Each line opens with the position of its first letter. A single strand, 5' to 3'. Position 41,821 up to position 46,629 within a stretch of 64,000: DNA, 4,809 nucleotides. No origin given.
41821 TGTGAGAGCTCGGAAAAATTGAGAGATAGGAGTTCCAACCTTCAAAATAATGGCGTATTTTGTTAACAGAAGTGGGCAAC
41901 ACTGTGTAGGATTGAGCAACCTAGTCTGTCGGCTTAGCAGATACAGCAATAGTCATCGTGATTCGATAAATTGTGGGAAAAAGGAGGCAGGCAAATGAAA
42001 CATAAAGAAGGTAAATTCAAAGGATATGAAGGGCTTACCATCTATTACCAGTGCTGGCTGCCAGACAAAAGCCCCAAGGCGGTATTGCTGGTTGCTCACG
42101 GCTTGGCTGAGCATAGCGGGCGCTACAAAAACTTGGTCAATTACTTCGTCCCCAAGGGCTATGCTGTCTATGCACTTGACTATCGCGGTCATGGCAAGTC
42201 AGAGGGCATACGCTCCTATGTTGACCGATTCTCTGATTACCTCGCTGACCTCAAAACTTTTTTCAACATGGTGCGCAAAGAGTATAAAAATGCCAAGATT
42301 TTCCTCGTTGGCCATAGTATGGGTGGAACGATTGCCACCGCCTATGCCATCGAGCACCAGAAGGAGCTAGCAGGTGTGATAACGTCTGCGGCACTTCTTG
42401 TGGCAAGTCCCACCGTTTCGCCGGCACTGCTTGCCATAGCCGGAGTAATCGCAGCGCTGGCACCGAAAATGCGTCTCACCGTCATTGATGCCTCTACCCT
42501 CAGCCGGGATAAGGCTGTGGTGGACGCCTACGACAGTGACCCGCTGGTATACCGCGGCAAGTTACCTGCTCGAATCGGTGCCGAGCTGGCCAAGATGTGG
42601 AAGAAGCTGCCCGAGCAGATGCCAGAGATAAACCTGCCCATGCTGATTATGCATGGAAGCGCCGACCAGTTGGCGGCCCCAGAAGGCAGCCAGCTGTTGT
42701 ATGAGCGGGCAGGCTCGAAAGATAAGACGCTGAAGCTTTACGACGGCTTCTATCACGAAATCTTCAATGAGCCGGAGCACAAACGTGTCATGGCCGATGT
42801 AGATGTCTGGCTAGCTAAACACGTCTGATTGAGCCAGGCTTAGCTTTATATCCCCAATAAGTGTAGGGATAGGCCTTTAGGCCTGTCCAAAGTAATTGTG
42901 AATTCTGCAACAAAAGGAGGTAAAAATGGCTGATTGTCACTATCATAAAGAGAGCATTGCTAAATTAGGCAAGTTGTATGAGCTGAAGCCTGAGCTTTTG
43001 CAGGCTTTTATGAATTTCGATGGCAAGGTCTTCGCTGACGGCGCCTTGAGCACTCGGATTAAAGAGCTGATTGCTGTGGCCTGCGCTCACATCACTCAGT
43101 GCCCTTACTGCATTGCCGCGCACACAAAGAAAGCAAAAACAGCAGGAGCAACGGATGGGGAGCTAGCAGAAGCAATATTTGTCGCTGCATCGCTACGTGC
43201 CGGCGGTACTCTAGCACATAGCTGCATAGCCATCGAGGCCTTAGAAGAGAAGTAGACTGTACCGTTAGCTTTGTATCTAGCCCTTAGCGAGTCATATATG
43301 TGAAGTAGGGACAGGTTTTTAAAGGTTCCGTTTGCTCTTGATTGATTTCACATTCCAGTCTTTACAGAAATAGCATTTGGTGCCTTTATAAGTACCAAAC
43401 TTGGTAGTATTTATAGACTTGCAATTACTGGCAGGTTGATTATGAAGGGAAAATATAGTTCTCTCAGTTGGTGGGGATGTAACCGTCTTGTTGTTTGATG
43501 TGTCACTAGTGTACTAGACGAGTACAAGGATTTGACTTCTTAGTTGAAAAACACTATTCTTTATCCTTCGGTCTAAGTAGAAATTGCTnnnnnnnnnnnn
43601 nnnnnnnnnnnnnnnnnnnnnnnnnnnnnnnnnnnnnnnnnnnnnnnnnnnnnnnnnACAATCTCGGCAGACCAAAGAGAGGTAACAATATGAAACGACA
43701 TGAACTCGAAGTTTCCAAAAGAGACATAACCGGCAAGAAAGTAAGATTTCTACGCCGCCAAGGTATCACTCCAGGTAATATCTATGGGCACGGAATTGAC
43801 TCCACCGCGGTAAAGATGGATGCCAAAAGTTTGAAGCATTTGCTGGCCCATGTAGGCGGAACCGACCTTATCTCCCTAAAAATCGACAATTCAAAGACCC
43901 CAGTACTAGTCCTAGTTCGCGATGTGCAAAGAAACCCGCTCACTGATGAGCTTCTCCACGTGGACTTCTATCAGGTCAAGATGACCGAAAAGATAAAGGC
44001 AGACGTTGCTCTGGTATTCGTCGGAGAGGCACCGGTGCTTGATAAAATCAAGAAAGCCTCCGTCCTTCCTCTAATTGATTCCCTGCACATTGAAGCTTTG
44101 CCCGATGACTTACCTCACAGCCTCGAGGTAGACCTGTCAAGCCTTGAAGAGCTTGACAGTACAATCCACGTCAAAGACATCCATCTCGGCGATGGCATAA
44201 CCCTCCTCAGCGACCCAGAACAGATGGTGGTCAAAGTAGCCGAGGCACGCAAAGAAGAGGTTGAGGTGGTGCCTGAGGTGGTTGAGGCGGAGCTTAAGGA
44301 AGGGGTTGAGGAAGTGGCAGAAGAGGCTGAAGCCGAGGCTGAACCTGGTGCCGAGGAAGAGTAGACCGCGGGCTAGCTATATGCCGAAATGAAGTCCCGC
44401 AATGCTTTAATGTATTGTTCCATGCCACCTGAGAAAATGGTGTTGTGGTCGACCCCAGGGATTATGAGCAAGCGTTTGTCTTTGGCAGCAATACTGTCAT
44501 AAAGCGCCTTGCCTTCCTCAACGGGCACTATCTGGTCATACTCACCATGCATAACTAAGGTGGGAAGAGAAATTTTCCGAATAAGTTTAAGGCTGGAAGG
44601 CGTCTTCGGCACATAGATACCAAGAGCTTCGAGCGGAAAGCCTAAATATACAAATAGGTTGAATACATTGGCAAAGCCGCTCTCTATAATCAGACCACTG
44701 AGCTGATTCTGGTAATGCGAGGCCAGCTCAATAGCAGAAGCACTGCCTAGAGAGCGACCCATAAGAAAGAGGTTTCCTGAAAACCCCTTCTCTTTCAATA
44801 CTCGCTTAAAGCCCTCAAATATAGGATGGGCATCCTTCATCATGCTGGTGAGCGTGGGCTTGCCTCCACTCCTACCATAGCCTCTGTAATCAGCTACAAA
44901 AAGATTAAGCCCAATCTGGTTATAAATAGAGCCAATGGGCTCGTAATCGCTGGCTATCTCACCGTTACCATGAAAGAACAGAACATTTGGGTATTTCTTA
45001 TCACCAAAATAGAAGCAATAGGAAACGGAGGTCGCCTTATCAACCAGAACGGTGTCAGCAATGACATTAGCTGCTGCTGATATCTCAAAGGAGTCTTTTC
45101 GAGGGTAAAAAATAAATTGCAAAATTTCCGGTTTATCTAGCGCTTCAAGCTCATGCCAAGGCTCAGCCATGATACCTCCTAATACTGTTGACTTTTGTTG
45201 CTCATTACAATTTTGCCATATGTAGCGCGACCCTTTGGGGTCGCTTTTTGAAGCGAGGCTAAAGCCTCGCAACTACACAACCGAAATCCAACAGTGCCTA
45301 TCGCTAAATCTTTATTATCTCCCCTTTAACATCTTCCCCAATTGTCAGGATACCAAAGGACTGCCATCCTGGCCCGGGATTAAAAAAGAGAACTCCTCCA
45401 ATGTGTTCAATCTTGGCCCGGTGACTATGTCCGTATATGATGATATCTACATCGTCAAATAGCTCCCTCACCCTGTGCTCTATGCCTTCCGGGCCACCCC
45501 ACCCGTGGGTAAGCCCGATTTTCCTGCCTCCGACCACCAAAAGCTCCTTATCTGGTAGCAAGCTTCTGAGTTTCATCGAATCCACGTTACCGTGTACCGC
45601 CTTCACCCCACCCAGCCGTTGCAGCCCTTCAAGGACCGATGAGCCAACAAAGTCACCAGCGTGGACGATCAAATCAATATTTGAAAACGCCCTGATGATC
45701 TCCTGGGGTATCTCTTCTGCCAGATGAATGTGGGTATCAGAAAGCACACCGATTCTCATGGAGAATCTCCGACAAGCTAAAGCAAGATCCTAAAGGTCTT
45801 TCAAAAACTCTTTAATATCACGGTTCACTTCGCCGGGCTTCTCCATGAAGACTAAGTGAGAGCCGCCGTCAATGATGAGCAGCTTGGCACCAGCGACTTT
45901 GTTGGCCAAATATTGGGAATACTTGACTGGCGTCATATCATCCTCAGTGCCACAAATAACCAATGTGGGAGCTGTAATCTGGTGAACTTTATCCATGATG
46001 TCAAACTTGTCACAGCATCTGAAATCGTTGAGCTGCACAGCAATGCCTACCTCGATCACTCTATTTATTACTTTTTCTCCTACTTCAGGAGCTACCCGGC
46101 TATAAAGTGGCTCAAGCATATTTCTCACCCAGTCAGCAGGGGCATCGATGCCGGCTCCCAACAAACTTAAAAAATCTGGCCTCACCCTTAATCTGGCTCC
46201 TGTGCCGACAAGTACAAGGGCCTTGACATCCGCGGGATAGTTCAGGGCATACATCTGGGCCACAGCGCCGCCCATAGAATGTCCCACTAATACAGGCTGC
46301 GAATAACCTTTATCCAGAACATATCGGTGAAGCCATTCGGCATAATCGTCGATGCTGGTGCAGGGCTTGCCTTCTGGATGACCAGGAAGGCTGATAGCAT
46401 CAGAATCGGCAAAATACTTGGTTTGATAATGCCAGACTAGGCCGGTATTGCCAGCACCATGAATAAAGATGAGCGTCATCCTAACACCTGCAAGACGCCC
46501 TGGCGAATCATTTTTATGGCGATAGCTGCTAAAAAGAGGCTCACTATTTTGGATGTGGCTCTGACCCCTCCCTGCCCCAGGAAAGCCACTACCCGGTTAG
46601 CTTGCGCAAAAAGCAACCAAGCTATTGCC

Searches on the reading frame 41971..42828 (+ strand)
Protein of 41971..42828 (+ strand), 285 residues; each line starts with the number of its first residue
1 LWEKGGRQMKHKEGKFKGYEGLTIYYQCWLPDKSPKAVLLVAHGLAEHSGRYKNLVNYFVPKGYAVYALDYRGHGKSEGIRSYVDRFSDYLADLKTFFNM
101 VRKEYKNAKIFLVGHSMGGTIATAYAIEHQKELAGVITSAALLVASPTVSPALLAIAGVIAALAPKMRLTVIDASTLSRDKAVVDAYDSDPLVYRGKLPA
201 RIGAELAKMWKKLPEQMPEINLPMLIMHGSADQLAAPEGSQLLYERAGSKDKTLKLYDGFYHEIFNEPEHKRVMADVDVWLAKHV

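Call 11: search_protein_families(library=pfam, proteins=[window:41971-42828:+])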
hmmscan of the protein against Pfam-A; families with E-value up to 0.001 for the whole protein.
window:41971-42828:+ (285 aa): 19 families
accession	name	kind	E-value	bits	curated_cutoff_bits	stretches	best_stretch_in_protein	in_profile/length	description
PF12146.15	Hydrolase_4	-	3.9e-82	275.6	27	1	34-269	2-239/239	Serine aminopeptidase, S33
PF00561.26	Abhydrolase_1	-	1e-25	91.2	25.8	1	38-172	2-128/245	alpha/beta hydrolase fold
PF12697.13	Abhydrolase_6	-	1.5e-16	62.2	26.3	1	39-241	1-185/217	Alpha/beta hydrolase family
PF02129.25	Peptidase_S15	-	4.1e-09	36.9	23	1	50-251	35-251/262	X-Pro dipeptidyl-peptidase (S15 family)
PF20408.4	Abhydrolase_11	-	2.4e-08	34.4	27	1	36-138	2-104/193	Alpha/beta hydrolase domain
PF01674.24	Lipase_2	-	4.3e-08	33.4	20.3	1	41-124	6-91/219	Lipase (class 2)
PF20434.5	BD-FAE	-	2.6e-07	30.8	26.8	0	49-134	33-116/215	BD-FAE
PF05448.18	AXE1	-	4.5e-07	29.4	21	0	15-76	60-122/321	Acetyl xylan esterase (AXE1)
PF02230.22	Abhydrolase_2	-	1e-05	25.9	23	1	101-155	98-152/217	Phospholipase/Carboxylesterase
PF07819.20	PGAP1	-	3.8e-05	24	24.3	1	98-152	80-133/233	PGAP1-like alpha/beta domain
PF01738.24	DLH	-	4e-05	23.7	21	0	91-137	78-125/217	Dienelactone hydrolase family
PF12695.13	Abhydrolase_5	-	7e-05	23.1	27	1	101-143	49-91/164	Alpha/beta hydrolase family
PF06028.17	DUF915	-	7.1e-05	22.7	22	1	90-131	85-126/255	Alpha/beta hydrolase of unknown function (DUF915)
PF02450.21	LCAT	-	7.7e-05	22.5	21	1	85-129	99-141/392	Lecithin:cholesterol acyltransferase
PF07224.18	Chlorophyllase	-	0.00012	21.4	26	1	37-143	43-148/301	Chlorophyllase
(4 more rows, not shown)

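Call 50: find_homologous_proteins(query=window:41971-42828:+, max_evalue=1e-40)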
Query window:41971-42828:+ (285 aa): 4635 proteins with E <= 1e-40 among 8000 candidates; the best 120 are listed.
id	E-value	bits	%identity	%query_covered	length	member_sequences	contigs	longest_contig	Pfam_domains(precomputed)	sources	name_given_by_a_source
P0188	8.5e-182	621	100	97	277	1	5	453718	PF02129.25,PF20408.5,PF05448.19,PF12697.14,PF01674.25,PF00561.27,PF12146.16,PF02230.23,PF20434.6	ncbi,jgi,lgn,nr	ncbi:MAG: alpha/beta hydrolase [Chloroflexi bacterium]|nr:alpha/beta hydrolase [Chloroflexota bacter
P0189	1.4e-163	561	88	97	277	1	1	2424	PF02129.25,PF20408.5,PF05448.19,PF12697.14,PF01674.25,PF01738.25,PF02450.22,PF00561.27,PF12146.16,PF02230.23,PF20434.6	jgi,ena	-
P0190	6.0e-156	536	85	97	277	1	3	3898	PF02129.25,PF20408.5,PF05448.19,PF12697.14,PF01674.25,PF00561.27,PF12146.16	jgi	jgi:acylglycerol lipase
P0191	5.3e-153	527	83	97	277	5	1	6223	PF02129.25,PF20408.5,PF05448.19,PF12697.14,PF01674.25,PF02450.22,PF00561.27,PF12146.16,PF02230.23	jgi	jgi:alpha-beta hydrolase superfamily lysophospholipase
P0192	1.1e-152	526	83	97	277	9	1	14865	PF02129.25,PF20408.5,PF05448.19,PF12697.14,PF01674.25,PF02450.22,PF00561.27,PF07819.20,PF12146.16,PF02230.23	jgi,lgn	jgi:alpha-beta hydrolase superfamily lysophospholipase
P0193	3.8e-152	524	82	97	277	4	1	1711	PF02129.25,PF20408.5,PF12697.14,PF01674.25,PF00561.27,PF12146.16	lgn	-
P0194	4.9e-152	523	79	100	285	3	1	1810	PF02129.25,PF20408.5,PF05448.19,PF12697.14,PF01674.25,PF01738.25,PF00561.27,PF12146.16,PF20434.6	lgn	-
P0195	5.1e-152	523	82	97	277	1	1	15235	PF02129.25,PF20408.5,PF05448.19,PF12697.14,PF01674.25,PF02450.22,PF00561.27,PF12146.16,PF02230.23,PF20434.6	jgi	jgi:alpha-beta hydrolase superfamily lysophospholipase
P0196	6.1e-152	523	82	97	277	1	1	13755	PF02129.25,PF20408.5,PF05448.19,PF12697.14,PF01674.25,PF02450.22,PF00561.27,PF12146.16,PF02230.23,PF20434.6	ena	-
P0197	7.9e-152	523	82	97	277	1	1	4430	PF02129.25,PF20408.5,PF05448.19,PF12697.14,PF01674.25,PF01738.25,PF02450.22,PF00561.27,PF12146.16,PF02230.23,PF20434.6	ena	-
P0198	9.4e-152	522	82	97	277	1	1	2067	PF02129.25,PF20408.5,PF05448.19,PF12697.14,PF01674.25,PF02450.22,PF00561.27,PF12146.16,PF02230.23,PF20434.6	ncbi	-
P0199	2.8e-151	521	82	97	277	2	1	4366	PF02129.25,PF20408.5,PF05448.19,PF12697.14,PF01674.25,PF00561.27,PF12146.16,PF02230.23,PF20434.6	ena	-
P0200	3.6e-151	521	82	97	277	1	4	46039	PF02129.25,PF20408.5,PF05448.19,PF12697.14,PF01674.25,PF01738.25,PF02450.22,PF00561.27,PF12146.16,PF02230.23,PF20434.6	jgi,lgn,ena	jgi:alpha-beta hydrolase superfamily lysophospholipase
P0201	3.9e-151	520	82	97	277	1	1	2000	PF20408.5,PF05448.19,PF12697.14,PF01674.25,PF01738.25,PF12695.14,PF00561.27,PF12146.16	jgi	jgi:acylglycerol lipase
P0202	5.7e-151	520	82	97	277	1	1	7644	PF02129.25,PF20408.5,PF05448.19,PF12697.14,PF01674.25,PF02450.22,PF00561.27,PF12146.16,PF02230.23,PF20434.6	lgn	-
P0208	4.7e-150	517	82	97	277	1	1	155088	PF02129.25,PF20408.5,PF12697.14,PF01674.25,PF01738.25,PF00561.27,PF12146.16,PF02230.23,PF20434.6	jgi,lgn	jgi:alpha-beta hydrolase superfamily lysophospholipase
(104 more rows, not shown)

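Call 53: find_encoding_contigs(protein=P0200, flank=3000, max_places=4)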
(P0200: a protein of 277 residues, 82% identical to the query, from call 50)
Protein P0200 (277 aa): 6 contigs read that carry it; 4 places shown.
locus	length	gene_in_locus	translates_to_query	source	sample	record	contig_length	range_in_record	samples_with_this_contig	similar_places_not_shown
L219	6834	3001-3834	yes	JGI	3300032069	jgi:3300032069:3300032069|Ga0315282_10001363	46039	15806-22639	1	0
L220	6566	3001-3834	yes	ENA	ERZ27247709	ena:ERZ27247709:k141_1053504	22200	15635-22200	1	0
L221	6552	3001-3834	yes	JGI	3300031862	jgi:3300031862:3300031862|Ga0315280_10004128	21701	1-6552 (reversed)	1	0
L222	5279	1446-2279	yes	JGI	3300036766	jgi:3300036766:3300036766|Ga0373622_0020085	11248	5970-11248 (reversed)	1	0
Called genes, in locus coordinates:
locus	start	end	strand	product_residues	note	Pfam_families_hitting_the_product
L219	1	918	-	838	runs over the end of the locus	PF02901:PFL-like, PF01228:Gly_radical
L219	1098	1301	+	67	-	-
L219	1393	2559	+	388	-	-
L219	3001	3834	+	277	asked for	PF05448:AXE1 (faint), PF02129:Peptidase_S15, PF01738:DLH (faint), PF12146:Hydrolase_4, PF00561:Abhydrolase_1, PF01674:Lipase_2 (faint), PF12697:Abhydrolase_6, PF02450:LCAT (weak), +3 more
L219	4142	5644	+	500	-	PF00370:FGGY_N, PF02782:FGGY_C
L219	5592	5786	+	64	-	-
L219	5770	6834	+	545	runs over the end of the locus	PF01266:DAO, PF16901:DAO_C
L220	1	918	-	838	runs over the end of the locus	PF02901:PFL-like, PF01228:Gly_radical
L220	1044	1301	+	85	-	-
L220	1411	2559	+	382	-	-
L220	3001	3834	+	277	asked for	PF05448:AXE1 (faint), PF02129:Peptidase_S15, PF01738:DLH (faint), PF12146:Hydrolase_4, PF00561:Abhydrolase_1, PF01674:Lipase_2 (faint), PF12697:Abhydrolase_6, PF02450:LCAT (weak), +3 more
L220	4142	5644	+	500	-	PF00370:FGGY_N, PF02782:FGGY_C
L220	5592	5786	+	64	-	-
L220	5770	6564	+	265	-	?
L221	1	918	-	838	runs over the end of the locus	PF02901:PFL-like, PF01228:Gly_radical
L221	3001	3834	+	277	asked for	PF05448:AXE1 (faint), PF02129:Peptidase_S15, PF01738:DLH (faint), PF12146:Hydrolase_4, PF00561:Abhydrolase_1, PF01674:Lipase_2 (faint), PF12697:Abhydrolase_6, PF02450:LCAT (weak), +3 more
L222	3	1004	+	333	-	?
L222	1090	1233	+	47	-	-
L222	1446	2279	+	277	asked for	PF05448:AXE1 (faint), PF02129:Peptidase_S15, PF01738:DLH (faint), PF12146:Hydrolase_4, PF00561:Abhydrolase_1, PF01674:Lipase_2 (faint), PF12697:Abhydrolase_6, PF02450:LCAT (weak), +3 more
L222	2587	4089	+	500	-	PF00370:FGGY_N, PF02782:FGGY_C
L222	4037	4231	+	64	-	-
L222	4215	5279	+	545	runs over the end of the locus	PF01266:DAO, PF16901:DAO_C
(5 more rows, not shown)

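Call 54: find_encoding_contigs(protein=P0208, flank=3000, max_places=3)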
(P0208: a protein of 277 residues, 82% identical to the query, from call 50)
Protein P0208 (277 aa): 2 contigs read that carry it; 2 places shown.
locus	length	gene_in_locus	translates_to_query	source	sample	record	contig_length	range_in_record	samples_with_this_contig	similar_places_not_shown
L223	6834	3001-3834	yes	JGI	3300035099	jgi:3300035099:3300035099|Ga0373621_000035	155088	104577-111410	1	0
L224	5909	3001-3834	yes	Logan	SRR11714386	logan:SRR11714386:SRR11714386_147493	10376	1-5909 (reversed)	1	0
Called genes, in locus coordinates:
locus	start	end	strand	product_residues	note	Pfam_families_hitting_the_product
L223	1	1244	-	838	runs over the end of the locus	PF02901:PFL-like, PF01228:Gly_radical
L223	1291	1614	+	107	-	-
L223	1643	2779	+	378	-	PF01738:DLH (faint)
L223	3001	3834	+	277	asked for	PF02129:Peptidase_S15 (faint), PF12146:Hydrolase_4, PF00561:Abhydrolase_1, PF01674:Lipase_2 (weak), PF12697:Abhydrolase_6, PF20408:Abhydrolase_11 (faint), PF20434:BD-FAE (faint), PF01738:DLH (faint), +1 more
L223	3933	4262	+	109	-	PF02627:CMD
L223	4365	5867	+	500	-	PF00370:FGGY_N, PF02782:FGGY_C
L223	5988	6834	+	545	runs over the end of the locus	PF01266:DAO, PF12831:FAD_oxidored (faint), PF16901:DAO_C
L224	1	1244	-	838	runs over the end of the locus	PF02901:PFL-like, PF01228:Gly_radical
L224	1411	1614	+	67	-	-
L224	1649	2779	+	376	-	PF01738:DLH (faint)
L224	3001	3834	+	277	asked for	PF02129:Peptidase_S15 (faint), PF12146:Hydrolase_4, PF00561:Abhydrolase_1, PF01674:Lipase_2 (weak), PF12697:Abhydrolase_6, PF20408:Abhydrolase_11 (faint), PF20434:BD-FAE (faint), PF01738:DLH (faint), +1 more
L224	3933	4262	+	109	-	PF02627:CMD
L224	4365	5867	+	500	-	PF00370:FGGY_N, PF02782:FGGY_C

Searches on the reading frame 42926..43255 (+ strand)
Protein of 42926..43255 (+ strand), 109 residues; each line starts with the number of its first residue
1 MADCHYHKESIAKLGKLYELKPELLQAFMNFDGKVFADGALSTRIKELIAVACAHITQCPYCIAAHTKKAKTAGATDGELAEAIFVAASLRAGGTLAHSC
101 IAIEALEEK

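Call 11: search_protein_families(library=pfam, proteins=[window:42926-43255:+])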
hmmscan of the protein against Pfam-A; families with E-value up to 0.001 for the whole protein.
window:42926-43255:+ (109 aa): 1 family
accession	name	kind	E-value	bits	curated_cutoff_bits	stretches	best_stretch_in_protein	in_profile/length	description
PF02627.25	CMD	-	2.3e-22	79.2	23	1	22-102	1-81/84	Carboxymuconolactone decarboxylase family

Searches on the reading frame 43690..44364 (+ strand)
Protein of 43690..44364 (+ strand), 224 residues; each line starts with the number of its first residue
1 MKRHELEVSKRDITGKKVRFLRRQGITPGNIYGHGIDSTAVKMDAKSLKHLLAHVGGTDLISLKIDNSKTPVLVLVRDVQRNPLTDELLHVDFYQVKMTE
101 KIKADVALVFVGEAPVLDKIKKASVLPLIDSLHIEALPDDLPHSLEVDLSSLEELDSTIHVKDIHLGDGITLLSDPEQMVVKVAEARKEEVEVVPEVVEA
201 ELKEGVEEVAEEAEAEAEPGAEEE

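Call 61: search_protein_families(library=pfam, proteins=[window:43690-44364:+], max_evalue=0.00001)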
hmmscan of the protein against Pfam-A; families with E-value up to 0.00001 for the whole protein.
window:43690-44364:+ (224 aa): 2 families
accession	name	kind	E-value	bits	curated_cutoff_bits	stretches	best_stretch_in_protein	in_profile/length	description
PF01386.24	Ribosomal_L25p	-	1.8e-21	76.8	23.6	1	6-93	1-82/82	Ribosomal L25p family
PF14693.11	Ribosomal_TL5_C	-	7.7e-17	61.9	27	1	101-187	1-84/84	Ribosomal protein TL5, C-terminal domain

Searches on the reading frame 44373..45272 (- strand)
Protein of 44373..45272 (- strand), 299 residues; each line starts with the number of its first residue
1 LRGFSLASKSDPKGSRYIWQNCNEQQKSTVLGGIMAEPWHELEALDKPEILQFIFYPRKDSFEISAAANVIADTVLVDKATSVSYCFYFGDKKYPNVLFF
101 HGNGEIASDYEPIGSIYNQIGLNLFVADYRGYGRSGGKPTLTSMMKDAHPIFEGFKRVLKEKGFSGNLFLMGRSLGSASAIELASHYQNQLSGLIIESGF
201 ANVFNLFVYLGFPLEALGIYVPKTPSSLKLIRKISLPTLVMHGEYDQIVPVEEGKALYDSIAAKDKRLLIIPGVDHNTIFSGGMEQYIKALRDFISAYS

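Call 61: search_protein_families(library=pfam, proteins=[window:44373-45272:-], max_evalue=0.00001)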
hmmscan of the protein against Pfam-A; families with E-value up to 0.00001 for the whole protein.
window:44373-45272:- (299 aa): 4 families
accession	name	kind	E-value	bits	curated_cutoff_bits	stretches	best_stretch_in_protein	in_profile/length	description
PF12146.15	Hydrolase_4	-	3.9e-25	89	27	2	96-200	6-110/239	Serine aminopeptidase, S33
PF00561.26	Abhydrolase_1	-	1.1e-11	45.3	25.8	0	95-199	1-102/245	alpha/beta hydrolase fold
PF20408.4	Abhydrolase_11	-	7.8e-06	26.2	27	0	152-277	61-166/193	Alpha/beta hydrolase domain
PF02230.22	Abhydrolase_2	-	8.4e-06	26.2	23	0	223-278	145-201/217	Phospholipase/Carboxylesterase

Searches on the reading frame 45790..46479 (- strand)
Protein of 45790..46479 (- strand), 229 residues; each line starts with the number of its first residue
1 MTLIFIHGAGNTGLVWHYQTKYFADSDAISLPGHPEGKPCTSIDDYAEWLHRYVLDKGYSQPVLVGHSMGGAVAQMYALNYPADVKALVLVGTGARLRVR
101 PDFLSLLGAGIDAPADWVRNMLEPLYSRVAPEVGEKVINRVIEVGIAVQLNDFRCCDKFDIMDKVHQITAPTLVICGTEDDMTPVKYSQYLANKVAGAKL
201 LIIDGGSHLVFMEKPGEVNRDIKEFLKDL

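Call 61: search_protein_families(library=pfam, proteins=[window:45790-46479:-], max_evalue=0.00001)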
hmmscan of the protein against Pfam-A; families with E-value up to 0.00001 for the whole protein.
window:45790-46479:- (229 aa): 4 families
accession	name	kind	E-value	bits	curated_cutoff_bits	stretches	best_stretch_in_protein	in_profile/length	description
PF12697.13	Abhydrolase_6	-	6e-25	89.6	26.3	1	3-219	1-215/217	Alpha/beta hydrolase family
PF00561.26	Abhydrolase_1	-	3.3e-24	86.3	25.8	1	2-122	2-128/245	alpha/beta hydrolase fold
PF12146.15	Hydrolase_4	-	2.8e-17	63.2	27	1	42-214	58-238/239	Serine aminopeptidase, S33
PF03959.19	FSH1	-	8.5e-06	26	21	0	37-210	79-201/211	Serine hydrolase (FSH1)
